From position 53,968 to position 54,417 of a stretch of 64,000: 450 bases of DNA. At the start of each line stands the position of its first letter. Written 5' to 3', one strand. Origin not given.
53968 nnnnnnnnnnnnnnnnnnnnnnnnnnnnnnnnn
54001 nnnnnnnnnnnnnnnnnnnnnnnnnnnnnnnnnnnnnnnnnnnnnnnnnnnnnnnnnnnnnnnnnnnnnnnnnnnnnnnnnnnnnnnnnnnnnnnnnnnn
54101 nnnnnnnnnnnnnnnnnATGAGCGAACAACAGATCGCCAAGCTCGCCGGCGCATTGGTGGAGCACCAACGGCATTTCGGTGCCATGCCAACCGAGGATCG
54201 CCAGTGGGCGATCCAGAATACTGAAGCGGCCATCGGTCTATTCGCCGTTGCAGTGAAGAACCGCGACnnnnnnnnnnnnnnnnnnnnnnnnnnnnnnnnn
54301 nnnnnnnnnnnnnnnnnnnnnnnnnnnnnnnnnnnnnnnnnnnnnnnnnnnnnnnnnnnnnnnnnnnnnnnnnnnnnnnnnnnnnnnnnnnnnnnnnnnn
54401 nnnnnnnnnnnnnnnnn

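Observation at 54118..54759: The DGR-diversified protein appears cytoplasmic or non-secreted and belongs to no obvious family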

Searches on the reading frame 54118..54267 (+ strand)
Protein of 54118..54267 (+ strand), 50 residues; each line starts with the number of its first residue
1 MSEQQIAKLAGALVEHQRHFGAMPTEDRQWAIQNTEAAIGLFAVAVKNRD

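Call 41: search_protein_representatives(alignment_id=A4)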
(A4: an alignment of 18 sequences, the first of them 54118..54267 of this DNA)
Query: 18 sequences, 50 profile positions. Proteins with E-value up to 0.001 (for the whole library): 268; up to 1e-10: 163; up to 1e-30: 1. The best 150 are listed.
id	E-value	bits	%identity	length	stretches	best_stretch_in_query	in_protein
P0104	8.5e-32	124.5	-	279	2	1-48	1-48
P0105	1.2e-25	104.9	-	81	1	1-49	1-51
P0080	1.4e-25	104.7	-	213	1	1-49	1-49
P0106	2.0e-25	104.1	-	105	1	1-49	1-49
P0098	6.3e-25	102.5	-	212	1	1-50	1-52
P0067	1.6e-24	101.2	-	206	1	1-49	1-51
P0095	1.8e-24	101.1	-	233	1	1-49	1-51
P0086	4.2e-24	99.9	-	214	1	1-50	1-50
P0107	8.8e-24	98.9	-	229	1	1-49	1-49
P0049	1.2e-23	98.5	-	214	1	1-49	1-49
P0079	1.9e-23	97.8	-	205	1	1-49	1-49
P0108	2.7e-23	97.3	-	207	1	1-50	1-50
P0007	3.5e-23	97.0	-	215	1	1-49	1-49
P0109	3.6e-23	96.9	-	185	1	1-49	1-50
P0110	1.1e-22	95.4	-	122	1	1-50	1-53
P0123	1.5e-20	88.5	-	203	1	1-49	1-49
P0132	6.8e-20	86.4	-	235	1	1-49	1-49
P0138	4.6e-19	83.8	-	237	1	1-49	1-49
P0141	1.1e-18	82.5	-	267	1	1-49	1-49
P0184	2.9e-15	71.6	-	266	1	1-49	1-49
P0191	8.8e-15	70.1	-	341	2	7-49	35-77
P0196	4.0e-14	68.0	-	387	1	4-49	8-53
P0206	1.8e-13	65.9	-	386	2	13-49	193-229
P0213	3.2e-13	65.1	-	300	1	2-48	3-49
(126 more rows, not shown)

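Call 70: search_protein_families(library=pfam, proteins=[P0191, P0196, P0206, P0213, P0141, P0184, P0132, P0123, P0138], max_evalue=0.05)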
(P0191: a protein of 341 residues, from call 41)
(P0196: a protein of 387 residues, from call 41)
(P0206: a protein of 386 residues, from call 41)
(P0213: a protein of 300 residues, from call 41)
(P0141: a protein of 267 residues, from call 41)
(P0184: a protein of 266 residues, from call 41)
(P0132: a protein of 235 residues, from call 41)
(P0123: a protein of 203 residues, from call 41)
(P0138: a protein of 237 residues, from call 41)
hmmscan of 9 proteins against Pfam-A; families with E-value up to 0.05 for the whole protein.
P0191 (341 aa): 2 families
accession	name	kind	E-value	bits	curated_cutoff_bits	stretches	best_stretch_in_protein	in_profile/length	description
PF25141.1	PGAP1_2nd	-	0.024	14.9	25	0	129-163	45-78/163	GPI inositol-deacylase beta-sandwich domain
PF23095.1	KH_NusA_C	-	0.05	14.1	34.2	0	36-62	22-48/59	Transcription termination/antitermination protein NusA, KH domain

P0196 (387 aa): 0 families

P0206 (386 aa): 0 families

P0213 (300 aa): 0 families

P0141 (267 aa): 1 family
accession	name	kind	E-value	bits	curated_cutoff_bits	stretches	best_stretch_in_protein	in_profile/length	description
PF04558.20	tRNA_synt_1c_R1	-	0.021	15.2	28.6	0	150-182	113-145/162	Glutaminyl-tRNA synthetase, non-specific RNA binding region part 1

P0184 (266 aa): 0 families

P0132 (235 aa): 0 families

P0123 (203 aa): 0 families

P0138 (237 aa): 0 families

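Call 73: find_related_loci(query=A4, collection=genome_contigs, flank=8000)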
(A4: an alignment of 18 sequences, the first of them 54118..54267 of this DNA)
Query A4 (50 aa) in genome_contigs; peptide patterns used: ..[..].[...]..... (x = any residue, [..] = any of these).
46 stretches matched a pattern; 22 encode a relative of the query (tblastn E <= 1e-3); 22 distinct loci.
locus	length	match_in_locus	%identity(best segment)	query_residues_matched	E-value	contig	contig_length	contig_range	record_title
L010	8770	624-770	82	1-49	7e-24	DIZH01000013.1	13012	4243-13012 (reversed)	MAG TPA_asm: Patescibacteria group bacterium UBA6033 UBA6033_contig_687, whole genome shotgun sequence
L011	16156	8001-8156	79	1-50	2e-22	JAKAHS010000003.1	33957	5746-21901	MAG: bacterium isolate WY3.bin123 NODE_1886_length_33957_cov_1.816199, whole genome shotgun sequence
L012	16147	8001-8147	71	1-49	3e-20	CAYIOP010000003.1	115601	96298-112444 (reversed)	MAG TPA_asm: uncultured Candidatus Saccharibacteria bacterium isolate ERP119705_co3_310 genome assembly, contig: NODE_82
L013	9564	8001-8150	78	1-49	1e-19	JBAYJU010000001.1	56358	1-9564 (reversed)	MAG: Candidatus Paceibacterota bacterium isolate SO_2016_GW1_63 scaffold01141_OW334_2016, whole genome shotgun sequence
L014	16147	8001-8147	67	1-49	4e-19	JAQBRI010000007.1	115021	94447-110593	MAG: Candidatus Kaiserbacteria bacterium isolate RYN_395 scaffold_276343, whole genome shotgun sequence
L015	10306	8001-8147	69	1-49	6e-19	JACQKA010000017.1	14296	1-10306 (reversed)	MAG: Candidatus Kaiserbacteria bacterium isolate NC_groundwater_1165_Ag_S-0.1um_52_75 S_p1_S3_coassembly_k141_467895, wh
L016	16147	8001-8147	69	1-49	1e-18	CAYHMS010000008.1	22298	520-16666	MAG TPA_asm: uncultured Candidatus Saccharibacteria bacterium isolate ERP119705_co13_291 genome assembly, contig: NODE_2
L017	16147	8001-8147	69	1-49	2e-18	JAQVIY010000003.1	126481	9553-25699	MAG: Candidatus Paceibacterota bacterium isolate STE_50 NODE_184_length_126481_cov_11.870950_Sandtown_E, whole genome sh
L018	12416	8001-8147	63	1-49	3e-17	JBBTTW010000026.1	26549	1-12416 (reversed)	MAG: Patescibacteria group bacterium isolate H51-bin112_1 H51_bin112_1_000000000026, whole genome shotgun sequence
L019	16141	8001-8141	66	3-49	3e-16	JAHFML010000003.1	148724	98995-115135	MAG: bacterium isolate nzgw456 NODE_40_length_148725_cov_22.862971, whole genome shotgun sequence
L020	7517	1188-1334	63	1-49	4e-16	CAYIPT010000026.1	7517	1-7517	MAG TPA_asm: uncultured Candidatus Saccharibacteria bacterium isolate ERP119705_co3_333 genome assembly, contig: NODE_12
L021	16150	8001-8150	60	1-50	5e-16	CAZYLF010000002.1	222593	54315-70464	MAG TPA_asm: uncultured Candidatus Saccharibacteria bacterium isolate SRP292972_co3_71 genome assembly, contig: NODE_84_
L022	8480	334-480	55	1-49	8e-15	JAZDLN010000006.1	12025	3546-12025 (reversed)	MAG: Candidatus Falkowbacteria bacterium isolate MEGAHIT-group-0.601 k141_17091196, whole genome shotgun sequence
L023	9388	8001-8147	57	1-49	1e-14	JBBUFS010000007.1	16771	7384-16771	MAG: Patescibacteria group bacterium isolate H43-bin098_1 H43_bin098_1_000000000007, whole genome shotgun sequence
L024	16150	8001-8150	60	1-49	2e-14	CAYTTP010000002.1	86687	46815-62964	MAG TPA_asm: uncultured Candidatus Saccharibacteria bacterium isolate SRP302895_co1_265 genome assembly, contig: NODE_50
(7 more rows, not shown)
